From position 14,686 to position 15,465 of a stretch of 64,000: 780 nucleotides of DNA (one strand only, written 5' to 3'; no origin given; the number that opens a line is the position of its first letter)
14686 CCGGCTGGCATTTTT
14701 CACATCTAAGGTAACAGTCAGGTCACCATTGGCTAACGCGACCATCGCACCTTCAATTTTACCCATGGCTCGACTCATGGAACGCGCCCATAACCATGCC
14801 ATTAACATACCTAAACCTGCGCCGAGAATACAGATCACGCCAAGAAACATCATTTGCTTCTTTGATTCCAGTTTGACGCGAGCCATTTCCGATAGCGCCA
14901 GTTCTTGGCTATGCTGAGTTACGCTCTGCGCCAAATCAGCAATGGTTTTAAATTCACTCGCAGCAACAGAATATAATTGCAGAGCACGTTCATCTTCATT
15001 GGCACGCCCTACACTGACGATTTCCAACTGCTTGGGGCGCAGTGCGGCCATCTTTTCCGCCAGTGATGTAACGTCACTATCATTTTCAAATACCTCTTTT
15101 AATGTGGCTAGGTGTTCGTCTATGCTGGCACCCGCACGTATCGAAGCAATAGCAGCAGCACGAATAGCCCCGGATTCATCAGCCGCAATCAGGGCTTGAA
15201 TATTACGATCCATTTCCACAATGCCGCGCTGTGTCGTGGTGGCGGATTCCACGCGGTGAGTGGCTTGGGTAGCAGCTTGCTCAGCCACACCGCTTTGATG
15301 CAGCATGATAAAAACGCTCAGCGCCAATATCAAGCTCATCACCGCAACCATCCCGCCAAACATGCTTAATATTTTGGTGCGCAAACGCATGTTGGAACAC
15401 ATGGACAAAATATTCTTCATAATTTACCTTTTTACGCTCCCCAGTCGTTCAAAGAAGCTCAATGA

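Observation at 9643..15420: Six-gene operon: chemoreceptor - amicyanin-like cupredoxin - triheme cytochrome - MauG-type enzyme - MsrPQ, without methylamine dehydrogenase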

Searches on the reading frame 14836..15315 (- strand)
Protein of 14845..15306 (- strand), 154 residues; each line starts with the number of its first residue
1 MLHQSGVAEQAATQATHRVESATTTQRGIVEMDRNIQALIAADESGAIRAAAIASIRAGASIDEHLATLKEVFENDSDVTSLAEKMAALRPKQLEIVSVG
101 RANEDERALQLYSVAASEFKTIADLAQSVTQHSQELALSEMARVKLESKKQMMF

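Call 60: search_solved_structures(query=A2, max_evalue=10, show_alignments=1)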
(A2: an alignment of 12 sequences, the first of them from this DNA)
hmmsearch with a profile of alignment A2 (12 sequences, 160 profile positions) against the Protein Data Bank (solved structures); distinct sequences matched with E-value up to 10: 3.
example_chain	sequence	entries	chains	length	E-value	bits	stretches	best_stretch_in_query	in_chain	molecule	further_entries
7pwg_i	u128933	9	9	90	0.058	16.5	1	77-117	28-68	Ribosomal protein L36-1 | 60S ribosomal protein eL36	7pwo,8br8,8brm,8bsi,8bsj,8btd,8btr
5fiy_A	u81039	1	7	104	0.51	13.5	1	101-142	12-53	PRKC APOPTOSIS WT1 REGULATOR PROTEIN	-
7dgu_A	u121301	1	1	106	0.84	12.8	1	69-127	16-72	de novo designed protein H4A1R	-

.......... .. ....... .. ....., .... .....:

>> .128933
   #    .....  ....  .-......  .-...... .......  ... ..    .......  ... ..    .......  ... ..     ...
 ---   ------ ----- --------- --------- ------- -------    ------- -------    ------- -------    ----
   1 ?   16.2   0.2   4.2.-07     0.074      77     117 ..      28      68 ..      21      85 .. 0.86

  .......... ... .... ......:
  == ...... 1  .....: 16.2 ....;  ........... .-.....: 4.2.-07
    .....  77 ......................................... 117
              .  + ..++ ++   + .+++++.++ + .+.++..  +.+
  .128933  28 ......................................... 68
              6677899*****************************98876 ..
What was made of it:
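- It has no solved relative by sequence (call 60).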

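Call 86: predict_structure(protein=window:14845-15306:-)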
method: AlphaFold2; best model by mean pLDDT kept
length: 154 residues; sequences in the alignment: 1
mean_pLDDT: 49.8   pTM: 0.30
mean pLDDT of the five models: 49.8, 48.5, 48.1, 45.2, 45.0
residues with pLDDT >= 90: 0; 70-90: 5; 50-70: 48; < 50: 101
segments of 3 or more residues with pLDDT < 50: 21-42, 52-66, 81-83, 85-134
pLDDT, mean of each block of 10 residues (from residue 1): 56 52 45 47 50 46 49 54 48 44 44 44 44 51 69 62
secondary structure, 60 per line:
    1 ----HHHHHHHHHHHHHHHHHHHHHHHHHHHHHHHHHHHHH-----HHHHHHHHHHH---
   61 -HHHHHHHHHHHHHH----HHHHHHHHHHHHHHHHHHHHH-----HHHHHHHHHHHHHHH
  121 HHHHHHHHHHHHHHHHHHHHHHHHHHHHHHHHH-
elements in order: H5-41 H47-57 H62-75 H80-100 H106-153
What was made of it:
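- On Methyl-accepting chemotaxis protein: The model is all-helical but has pLDDT 49.8 (call 86).
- A single-sequence model was too poor to use (call 86).
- Tried and rejected: The single-sequence AlphaFold model was too poor for a fold search (call 86).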
